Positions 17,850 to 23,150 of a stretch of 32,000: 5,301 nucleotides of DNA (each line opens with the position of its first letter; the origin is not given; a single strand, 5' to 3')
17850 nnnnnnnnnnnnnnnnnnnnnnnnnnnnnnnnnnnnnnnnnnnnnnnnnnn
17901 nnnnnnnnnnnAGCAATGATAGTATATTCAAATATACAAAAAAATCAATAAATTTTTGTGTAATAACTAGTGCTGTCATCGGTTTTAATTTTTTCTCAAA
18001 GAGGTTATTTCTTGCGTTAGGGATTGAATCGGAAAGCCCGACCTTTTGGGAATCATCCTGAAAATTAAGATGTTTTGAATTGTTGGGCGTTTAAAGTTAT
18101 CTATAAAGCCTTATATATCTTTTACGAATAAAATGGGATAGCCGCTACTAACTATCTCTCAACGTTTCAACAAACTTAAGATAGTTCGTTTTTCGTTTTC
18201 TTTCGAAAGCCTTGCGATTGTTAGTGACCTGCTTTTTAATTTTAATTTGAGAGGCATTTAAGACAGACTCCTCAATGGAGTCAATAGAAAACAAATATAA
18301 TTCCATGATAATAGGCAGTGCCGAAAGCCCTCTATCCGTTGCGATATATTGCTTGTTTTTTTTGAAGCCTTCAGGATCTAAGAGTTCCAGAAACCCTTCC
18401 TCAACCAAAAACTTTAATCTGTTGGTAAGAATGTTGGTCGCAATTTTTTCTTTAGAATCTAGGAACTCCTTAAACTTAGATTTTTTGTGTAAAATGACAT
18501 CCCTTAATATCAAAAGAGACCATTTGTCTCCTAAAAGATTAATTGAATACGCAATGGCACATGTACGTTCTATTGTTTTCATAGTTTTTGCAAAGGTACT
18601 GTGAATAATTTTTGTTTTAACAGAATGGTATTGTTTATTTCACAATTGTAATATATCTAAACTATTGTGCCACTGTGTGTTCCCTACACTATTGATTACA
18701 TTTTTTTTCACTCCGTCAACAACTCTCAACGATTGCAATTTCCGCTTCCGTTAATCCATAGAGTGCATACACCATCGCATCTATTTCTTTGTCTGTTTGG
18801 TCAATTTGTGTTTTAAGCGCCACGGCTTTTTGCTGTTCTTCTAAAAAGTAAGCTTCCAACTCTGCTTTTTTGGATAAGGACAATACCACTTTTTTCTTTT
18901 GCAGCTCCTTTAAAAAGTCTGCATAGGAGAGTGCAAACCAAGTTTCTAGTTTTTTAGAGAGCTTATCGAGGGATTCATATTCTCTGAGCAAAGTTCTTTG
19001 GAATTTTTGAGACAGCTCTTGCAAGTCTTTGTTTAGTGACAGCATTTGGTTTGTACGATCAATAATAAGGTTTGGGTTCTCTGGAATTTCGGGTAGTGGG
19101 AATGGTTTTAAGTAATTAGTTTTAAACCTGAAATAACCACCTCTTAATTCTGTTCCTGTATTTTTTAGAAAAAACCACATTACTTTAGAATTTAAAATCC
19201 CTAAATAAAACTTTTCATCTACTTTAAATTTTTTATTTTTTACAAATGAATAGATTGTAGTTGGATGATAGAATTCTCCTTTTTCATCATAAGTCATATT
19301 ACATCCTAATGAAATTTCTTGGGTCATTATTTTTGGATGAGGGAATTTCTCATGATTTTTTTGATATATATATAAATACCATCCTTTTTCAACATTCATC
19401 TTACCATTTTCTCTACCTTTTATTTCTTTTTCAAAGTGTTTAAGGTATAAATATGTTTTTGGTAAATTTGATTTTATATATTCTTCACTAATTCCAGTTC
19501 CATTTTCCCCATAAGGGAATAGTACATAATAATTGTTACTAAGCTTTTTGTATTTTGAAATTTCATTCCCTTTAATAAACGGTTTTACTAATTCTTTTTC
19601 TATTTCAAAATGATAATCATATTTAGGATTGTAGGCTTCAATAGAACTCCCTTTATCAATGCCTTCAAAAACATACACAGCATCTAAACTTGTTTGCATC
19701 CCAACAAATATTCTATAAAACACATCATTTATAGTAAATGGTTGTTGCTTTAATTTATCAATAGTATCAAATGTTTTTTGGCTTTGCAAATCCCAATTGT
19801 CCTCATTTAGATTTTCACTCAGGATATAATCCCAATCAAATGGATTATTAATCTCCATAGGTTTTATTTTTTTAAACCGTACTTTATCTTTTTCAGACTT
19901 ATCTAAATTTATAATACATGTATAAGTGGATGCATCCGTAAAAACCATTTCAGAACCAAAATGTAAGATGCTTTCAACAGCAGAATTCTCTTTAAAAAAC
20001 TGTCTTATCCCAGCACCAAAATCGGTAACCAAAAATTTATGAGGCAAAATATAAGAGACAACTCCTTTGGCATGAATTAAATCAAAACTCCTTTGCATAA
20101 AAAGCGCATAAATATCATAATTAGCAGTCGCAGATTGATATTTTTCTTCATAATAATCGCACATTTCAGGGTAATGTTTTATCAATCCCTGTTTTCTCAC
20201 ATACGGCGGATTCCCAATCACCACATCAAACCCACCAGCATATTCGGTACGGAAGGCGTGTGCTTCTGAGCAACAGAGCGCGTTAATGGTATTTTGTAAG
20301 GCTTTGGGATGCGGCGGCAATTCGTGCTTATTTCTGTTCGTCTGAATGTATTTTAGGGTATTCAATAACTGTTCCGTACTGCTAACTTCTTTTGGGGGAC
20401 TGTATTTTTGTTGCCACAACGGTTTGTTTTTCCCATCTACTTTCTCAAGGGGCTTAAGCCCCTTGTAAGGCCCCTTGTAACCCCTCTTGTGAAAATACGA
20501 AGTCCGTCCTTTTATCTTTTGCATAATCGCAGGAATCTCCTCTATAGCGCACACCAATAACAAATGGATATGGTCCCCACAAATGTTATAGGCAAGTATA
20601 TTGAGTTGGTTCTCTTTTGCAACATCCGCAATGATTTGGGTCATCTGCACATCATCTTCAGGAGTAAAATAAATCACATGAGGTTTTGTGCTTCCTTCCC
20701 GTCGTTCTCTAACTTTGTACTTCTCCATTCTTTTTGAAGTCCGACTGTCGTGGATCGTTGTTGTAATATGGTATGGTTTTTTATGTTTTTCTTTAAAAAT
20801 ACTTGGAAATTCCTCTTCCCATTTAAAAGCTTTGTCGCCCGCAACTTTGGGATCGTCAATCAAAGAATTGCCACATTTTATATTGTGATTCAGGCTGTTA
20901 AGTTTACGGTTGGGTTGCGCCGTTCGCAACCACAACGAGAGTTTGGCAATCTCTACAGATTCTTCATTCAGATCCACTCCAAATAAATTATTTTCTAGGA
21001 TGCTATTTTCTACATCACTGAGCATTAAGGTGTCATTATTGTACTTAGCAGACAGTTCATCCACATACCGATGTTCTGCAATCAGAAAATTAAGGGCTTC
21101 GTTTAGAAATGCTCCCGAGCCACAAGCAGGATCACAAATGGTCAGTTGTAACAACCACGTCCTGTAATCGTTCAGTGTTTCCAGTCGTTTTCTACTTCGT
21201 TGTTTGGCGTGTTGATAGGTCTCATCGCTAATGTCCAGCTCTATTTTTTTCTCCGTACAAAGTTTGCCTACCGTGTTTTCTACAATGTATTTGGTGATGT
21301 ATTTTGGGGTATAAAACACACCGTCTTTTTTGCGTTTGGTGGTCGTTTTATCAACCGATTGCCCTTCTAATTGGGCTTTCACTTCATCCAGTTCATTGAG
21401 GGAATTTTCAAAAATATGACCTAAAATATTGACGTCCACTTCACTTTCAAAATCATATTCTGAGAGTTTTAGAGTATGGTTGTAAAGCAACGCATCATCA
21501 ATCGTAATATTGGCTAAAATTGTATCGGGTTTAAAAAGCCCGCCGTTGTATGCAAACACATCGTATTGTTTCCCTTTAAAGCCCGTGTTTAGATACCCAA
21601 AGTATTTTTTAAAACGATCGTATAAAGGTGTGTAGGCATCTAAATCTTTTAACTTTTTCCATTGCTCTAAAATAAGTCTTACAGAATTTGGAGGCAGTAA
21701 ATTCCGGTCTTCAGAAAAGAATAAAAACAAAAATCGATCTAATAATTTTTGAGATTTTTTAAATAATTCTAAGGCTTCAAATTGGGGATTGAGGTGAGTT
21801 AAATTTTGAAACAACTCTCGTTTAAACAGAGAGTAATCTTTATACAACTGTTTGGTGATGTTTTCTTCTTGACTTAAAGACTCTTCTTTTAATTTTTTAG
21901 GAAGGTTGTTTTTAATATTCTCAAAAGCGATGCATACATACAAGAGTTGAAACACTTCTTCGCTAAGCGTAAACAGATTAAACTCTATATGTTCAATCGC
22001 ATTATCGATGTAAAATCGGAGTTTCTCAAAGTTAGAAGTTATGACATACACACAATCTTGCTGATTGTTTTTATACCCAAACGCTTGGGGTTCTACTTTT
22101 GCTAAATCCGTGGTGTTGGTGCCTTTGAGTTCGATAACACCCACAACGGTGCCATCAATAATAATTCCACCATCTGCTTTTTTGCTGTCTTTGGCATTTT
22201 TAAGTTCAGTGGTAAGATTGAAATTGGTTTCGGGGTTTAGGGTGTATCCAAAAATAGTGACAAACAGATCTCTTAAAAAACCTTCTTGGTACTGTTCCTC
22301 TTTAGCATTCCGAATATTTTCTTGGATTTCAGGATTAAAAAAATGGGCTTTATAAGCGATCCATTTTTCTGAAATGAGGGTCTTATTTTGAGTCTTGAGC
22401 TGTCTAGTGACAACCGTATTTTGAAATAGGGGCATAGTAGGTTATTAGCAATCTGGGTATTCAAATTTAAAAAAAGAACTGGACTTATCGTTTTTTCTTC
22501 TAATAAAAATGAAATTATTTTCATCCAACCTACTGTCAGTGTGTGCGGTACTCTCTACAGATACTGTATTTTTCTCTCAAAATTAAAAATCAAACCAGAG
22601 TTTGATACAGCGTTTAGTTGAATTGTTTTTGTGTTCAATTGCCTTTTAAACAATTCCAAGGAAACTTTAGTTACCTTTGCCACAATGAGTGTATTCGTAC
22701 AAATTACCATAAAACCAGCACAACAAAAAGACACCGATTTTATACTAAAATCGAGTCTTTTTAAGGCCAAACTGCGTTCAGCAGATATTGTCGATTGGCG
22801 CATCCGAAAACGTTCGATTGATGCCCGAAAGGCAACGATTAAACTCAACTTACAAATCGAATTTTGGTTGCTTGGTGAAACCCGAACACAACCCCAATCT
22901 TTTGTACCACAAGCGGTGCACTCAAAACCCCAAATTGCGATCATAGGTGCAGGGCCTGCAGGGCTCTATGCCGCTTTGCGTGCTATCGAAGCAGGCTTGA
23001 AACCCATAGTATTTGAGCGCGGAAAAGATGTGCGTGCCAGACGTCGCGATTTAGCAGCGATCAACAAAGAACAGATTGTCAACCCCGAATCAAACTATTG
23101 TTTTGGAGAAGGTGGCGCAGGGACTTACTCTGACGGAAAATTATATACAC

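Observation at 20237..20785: Complete HUH (Y1, IS200/IS605-type) transposase domain inserted in-frame inside the methyltransferase core of a single-chain type IIG restriction-modification enzyme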

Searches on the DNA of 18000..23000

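Call 89: search_rna_families(source=window, start=18000, end=23000, threshold=evalue, max_evalue=1)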
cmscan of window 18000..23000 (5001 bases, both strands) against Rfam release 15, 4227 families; matches with E-value up to 1: 2.
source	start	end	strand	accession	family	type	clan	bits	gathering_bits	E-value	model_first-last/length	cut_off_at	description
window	20529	20665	-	RF00321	snoZ247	Gene; snRNA; snoRNA; CD-box;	-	24.8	38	0.13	1-139/139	no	Small nucleolar RNA Z247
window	21442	21484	+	RF01624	ceN27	Gene; snRNA; snoRNA; CD-box;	-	23.4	38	0.84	1-80/80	no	Nematode snoRNA ceN27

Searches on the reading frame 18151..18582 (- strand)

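Call 79: search_protein_families(library=padloc, proteins=[window:18151-18582:-], max_evalue=0.001)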
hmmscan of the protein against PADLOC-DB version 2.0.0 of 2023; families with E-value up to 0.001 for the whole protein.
window:18151-18582:- (144 aa): 0 families

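Call 80: search_protein_families(library=pfam, proteins=[window:18151-18582:-], max_evalue=0.001)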
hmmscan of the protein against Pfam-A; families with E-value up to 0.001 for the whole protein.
window:18151-18582:- (144 aa): 1 family
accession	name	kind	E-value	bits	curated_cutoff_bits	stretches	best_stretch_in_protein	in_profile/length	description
PF01638.23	HxlR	-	9.3e-10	38.7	20.8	1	16-99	1-83/91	HxlR-like helix-turn-helix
